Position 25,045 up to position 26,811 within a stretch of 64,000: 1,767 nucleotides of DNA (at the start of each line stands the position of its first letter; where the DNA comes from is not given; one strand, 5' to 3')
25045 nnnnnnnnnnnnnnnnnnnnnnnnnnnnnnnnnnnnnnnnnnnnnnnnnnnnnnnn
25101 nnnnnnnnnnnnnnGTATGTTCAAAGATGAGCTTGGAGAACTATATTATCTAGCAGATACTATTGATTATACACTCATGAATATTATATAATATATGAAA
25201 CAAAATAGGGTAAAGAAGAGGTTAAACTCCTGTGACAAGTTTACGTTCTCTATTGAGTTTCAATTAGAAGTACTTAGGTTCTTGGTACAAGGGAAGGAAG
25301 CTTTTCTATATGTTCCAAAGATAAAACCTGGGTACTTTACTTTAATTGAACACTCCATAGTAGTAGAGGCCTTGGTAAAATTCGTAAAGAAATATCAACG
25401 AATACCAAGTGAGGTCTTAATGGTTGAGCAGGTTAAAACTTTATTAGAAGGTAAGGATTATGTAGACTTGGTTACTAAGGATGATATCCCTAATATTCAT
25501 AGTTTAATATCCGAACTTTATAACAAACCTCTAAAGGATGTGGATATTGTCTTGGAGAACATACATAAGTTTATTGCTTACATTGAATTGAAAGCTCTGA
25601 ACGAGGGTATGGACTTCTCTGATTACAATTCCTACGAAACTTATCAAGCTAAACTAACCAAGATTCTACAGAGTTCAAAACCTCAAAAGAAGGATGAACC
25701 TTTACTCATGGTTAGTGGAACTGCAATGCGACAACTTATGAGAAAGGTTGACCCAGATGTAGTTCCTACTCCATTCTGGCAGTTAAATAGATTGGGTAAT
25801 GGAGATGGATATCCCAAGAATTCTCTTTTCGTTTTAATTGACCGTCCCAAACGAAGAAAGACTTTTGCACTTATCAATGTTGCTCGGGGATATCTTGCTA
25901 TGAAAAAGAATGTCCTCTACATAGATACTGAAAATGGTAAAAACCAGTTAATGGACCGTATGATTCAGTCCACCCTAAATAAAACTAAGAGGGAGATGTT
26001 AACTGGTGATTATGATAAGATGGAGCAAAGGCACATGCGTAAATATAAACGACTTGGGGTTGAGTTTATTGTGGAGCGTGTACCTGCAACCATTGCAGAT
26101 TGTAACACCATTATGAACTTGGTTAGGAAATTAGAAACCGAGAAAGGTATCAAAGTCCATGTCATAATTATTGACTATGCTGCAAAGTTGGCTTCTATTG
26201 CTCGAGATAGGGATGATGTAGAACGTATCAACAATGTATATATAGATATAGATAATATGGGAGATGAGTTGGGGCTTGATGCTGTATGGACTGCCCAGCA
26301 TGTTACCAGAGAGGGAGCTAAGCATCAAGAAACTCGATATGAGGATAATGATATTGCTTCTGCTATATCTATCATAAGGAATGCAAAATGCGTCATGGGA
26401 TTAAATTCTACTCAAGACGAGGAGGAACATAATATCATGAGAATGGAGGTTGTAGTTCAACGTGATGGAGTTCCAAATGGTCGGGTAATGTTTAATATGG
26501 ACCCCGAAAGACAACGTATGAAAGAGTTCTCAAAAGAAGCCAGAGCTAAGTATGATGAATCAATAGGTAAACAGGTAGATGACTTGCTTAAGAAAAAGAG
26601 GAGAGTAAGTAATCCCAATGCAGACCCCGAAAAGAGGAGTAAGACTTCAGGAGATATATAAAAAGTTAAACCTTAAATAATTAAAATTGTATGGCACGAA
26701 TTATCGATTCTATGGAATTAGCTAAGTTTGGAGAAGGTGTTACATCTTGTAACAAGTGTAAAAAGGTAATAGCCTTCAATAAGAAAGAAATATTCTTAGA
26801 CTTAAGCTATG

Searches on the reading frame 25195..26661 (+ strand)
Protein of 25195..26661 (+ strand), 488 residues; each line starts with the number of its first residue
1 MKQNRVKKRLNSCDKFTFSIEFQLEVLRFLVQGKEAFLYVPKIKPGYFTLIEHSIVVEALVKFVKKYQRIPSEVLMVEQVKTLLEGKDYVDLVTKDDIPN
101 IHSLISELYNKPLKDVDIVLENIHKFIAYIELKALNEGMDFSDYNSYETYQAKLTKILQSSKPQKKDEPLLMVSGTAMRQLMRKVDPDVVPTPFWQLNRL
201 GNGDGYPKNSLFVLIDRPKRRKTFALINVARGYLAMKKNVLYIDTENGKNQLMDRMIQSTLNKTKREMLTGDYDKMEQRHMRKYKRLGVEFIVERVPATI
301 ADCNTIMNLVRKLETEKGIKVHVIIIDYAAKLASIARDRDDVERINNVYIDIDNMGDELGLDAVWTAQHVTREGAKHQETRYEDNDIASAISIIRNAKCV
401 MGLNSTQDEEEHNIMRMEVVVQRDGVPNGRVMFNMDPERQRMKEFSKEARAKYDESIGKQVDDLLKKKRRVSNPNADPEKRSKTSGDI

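Call 25: search_protein_families(library=phrogs, proteins=[window:25195-26661:+], max_evalue=0.001)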
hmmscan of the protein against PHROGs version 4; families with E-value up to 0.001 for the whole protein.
window:25195-26661:+ (488 aa): 3 families
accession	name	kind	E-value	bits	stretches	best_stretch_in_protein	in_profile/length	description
phrog_19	-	DNA, RNA and nucleotide metabolism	7.7e-48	164.8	1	15-473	156-604/621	DnaB-like replicative helicase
phrog_243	-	DNA, RNA and nucleotide metabolism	3.7e-13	50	1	204-448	30-271/273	DnaB-like replicative helicase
phrog_239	-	DNA, RNA and nucleotide metabolism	3e-11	44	1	139-458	290-611/801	DNA primase/helicase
